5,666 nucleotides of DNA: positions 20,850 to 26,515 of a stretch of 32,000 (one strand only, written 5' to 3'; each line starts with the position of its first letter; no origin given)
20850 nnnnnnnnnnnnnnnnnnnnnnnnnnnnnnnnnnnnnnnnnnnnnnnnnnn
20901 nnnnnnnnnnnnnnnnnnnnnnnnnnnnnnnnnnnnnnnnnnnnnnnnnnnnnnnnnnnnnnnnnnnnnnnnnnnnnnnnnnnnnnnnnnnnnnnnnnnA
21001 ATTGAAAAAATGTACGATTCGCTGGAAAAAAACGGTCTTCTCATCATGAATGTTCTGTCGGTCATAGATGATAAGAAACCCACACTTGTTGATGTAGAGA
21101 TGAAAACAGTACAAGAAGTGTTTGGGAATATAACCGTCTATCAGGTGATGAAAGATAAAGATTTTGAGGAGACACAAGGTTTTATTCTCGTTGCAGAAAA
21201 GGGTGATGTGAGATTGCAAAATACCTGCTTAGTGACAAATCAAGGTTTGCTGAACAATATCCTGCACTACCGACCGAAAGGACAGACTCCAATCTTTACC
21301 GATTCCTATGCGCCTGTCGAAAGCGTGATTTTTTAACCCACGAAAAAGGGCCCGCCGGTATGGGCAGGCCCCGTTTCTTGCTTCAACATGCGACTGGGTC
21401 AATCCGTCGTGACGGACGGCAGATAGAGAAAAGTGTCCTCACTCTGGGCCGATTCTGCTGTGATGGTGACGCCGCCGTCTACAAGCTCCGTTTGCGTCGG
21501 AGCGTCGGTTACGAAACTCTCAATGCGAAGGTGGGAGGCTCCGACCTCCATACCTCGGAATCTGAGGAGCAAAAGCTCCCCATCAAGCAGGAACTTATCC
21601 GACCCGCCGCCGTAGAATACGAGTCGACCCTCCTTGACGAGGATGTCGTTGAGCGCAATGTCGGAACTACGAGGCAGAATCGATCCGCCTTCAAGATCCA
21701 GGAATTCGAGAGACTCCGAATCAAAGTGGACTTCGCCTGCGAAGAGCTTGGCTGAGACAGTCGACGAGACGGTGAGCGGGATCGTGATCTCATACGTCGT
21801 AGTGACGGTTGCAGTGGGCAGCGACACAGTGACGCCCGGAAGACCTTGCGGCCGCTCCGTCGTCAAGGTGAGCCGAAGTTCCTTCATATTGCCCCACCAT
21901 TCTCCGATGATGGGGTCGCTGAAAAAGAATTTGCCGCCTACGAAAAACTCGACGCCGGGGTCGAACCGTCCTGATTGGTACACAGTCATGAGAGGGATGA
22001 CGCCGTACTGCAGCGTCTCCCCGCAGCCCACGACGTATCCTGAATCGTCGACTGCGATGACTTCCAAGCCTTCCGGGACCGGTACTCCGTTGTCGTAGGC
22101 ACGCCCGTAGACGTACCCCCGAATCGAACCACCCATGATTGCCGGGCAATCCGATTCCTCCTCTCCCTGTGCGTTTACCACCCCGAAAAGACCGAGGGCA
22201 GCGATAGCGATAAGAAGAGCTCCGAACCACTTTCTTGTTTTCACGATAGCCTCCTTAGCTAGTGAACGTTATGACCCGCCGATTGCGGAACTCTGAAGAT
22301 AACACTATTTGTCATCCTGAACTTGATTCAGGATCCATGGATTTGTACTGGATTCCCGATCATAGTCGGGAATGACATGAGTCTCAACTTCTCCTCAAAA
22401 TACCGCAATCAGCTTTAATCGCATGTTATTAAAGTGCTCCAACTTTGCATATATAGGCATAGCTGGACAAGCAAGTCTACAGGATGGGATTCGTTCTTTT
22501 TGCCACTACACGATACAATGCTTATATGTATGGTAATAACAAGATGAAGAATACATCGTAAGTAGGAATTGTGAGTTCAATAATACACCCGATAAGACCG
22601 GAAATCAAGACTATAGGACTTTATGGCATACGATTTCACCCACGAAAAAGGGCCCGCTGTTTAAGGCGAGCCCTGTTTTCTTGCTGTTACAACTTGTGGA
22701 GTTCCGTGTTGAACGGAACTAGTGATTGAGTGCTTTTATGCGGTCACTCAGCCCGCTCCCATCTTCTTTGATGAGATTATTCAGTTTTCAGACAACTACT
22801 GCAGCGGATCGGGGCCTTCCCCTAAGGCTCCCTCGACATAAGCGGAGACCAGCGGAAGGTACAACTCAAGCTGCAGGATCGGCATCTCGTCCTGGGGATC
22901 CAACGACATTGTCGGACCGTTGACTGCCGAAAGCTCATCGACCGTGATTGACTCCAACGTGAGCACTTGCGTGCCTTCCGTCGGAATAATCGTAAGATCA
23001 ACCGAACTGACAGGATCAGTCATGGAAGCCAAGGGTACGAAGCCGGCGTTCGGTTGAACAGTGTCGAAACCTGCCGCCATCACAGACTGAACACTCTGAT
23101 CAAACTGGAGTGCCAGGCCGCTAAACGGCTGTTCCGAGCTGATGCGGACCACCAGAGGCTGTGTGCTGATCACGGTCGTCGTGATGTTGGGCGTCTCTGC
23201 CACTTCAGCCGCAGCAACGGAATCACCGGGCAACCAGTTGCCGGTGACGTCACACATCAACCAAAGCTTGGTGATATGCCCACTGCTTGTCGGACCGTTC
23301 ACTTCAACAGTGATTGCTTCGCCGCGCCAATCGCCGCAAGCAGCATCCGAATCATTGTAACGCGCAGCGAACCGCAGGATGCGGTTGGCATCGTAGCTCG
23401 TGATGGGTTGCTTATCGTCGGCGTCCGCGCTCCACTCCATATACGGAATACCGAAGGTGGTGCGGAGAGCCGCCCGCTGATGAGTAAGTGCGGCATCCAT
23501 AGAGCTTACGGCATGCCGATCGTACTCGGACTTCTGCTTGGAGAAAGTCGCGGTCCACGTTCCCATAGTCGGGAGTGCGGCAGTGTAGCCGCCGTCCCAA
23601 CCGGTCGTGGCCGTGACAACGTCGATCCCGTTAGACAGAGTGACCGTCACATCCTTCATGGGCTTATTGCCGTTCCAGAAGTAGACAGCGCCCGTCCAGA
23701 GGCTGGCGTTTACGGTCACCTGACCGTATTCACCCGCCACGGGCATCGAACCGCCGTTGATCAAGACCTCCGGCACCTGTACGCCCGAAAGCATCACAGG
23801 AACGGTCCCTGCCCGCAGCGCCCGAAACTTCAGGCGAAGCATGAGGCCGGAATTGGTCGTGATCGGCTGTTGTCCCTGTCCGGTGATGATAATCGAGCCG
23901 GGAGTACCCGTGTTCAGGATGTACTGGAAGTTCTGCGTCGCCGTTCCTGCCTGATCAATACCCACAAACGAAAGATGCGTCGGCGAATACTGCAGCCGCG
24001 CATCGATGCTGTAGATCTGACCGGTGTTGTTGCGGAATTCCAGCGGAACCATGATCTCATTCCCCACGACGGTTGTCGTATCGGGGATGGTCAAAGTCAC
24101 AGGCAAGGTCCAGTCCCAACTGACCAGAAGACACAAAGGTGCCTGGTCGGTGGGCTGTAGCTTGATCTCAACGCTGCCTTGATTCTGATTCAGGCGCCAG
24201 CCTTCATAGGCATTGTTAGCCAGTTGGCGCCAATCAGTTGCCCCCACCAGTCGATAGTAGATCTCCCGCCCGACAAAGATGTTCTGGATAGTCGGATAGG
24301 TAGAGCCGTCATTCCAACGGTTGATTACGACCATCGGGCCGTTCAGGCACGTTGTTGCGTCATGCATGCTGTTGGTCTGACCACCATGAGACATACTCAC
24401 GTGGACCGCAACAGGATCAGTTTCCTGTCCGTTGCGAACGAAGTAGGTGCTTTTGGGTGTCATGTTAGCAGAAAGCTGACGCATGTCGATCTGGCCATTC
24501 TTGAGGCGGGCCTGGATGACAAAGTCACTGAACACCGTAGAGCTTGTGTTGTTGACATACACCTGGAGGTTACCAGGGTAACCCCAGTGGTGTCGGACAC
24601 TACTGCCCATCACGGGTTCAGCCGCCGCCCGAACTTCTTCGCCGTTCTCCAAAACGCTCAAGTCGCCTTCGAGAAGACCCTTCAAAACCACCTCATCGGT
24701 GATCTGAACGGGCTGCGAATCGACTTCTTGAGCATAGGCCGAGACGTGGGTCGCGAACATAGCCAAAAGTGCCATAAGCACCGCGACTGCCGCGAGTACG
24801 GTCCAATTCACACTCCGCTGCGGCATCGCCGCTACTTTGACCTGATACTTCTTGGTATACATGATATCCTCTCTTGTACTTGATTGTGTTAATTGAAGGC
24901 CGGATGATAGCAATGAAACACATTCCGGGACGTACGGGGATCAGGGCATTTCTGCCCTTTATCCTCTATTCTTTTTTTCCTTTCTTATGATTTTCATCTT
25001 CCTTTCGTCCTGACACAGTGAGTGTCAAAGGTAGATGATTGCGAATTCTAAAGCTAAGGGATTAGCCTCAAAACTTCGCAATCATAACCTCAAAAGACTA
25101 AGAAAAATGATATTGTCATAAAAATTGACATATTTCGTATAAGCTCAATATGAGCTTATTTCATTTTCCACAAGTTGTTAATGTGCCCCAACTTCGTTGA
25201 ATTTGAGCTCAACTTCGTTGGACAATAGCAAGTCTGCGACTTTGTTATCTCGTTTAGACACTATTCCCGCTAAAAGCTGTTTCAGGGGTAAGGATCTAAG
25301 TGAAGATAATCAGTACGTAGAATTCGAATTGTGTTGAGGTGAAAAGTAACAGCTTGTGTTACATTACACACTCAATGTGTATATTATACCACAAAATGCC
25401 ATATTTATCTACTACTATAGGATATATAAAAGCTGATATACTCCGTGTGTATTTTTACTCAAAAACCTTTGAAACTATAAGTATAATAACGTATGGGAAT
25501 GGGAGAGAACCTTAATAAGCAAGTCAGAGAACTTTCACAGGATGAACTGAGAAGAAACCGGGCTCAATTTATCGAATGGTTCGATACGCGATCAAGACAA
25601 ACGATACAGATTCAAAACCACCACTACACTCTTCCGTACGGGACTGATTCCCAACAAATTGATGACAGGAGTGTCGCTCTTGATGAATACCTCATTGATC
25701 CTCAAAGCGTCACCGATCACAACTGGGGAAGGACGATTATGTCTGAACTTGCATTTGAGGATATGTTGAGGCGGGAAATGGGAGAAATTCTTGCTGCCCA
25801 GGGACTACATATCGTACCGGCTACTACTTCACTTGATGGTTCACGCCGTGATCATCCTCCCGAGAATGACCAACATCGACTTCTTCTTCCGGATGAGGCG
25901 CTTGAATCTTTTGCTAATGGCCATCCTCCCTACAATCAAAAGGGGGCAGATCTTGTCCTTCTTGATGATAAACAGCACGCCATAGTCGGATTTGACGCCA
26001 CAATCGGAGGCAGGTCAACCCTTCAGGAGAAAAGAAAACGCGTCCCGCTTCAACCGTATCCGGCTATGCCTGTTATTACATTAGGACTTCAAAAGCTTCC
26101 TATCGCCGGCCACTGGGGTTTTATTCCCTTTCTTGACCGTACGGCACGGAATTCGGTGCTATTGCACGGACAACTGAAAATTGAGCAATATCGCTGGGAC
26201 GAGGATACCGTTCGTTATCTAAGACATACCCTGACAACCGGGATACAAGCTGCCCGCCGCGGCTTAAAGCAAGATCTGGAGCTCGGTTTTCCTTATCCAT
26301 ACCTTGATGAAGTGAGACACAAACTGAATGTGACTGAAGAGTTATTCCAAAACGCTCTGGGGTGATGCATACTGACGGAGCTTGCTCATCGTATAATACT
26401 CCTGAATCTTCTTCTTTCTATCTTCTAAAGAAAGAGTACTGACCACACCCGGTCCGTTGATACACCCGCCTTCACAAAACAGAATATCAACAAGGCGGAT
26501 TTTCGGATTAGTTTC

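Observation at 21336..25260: High-GC foreign island with two secreted cohesin/dockerin-type genes inserted directly after a host stop codon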

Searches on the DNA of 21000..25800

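Call 34: search_rna_families(source=window, start=21000, end=25800, threshold=evalue, max_evalue=1)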
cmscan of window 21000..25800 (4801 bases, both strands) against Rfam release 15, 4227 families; matches with E-value up to 1: 2.
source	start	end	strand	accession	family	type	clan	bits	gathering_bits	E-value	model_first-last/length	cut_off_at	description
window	23221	23276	-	RF00836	mir-250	Gene; miRNA;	-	23.4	58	0.044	1-81/81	no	mir-250 microRNA precursor family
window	24710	24775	+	RF01630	ceN40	Gene; snRNA; snoRNA; CD-box;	-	18.4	35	0.66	1-123/123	no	Nematode snoRNA ceN40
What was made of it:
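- On Known cis-regulatory RNA families (Rfam 15): Only two chance-level eukaryotic hits were found in 21000-25800 at E<=1 (call 34).
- Closest known: Long stabilising 5' leaders of abundant surface-protein mRNAs. Different: The leader family is new, with no Rfam match at E<=1 (call 34).
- Tried and rejected: Rfam gave no credible family (call 34).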

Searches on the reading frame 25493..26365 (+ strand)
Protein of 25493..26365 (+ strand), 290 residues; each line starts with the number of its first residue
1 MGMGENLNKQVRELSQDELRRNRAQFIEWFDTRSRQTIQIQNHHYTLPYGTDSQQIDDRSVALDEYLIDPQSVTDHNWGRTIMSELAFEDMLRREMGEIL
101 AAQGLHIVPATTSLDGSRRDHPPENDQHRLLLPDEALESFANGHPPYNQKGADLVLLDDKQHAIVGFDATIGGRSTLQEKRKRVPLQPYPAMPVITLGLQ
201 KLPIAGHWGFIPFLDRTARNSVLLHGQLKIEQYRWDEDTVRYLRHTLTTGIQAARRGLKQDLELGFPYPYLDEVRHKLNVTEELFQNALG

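Call 5: search_protein_families(library=pfam, proteins=[window:25493-26365:+], max_evalue=0.01)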
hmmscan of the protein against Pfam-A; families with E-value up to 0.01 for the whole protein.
window:25493-26365:+ (290 aa): 0 families

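Call 9: find_encoding_contigs(protein=window:25493-26365:+, flank=10000, max_places=10)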
Protein window:25493-26365:+ (290 aa): no gene with exactly this product is on record in the collection.

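Call 36: search_protein_families(library=ncbifam, proteins=[window:25493-26365:+], max_evalue=1)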
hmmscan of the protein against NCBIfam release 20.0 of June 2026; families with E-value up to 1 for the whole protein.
window:25493-26365:+ (290 aa): 0 families
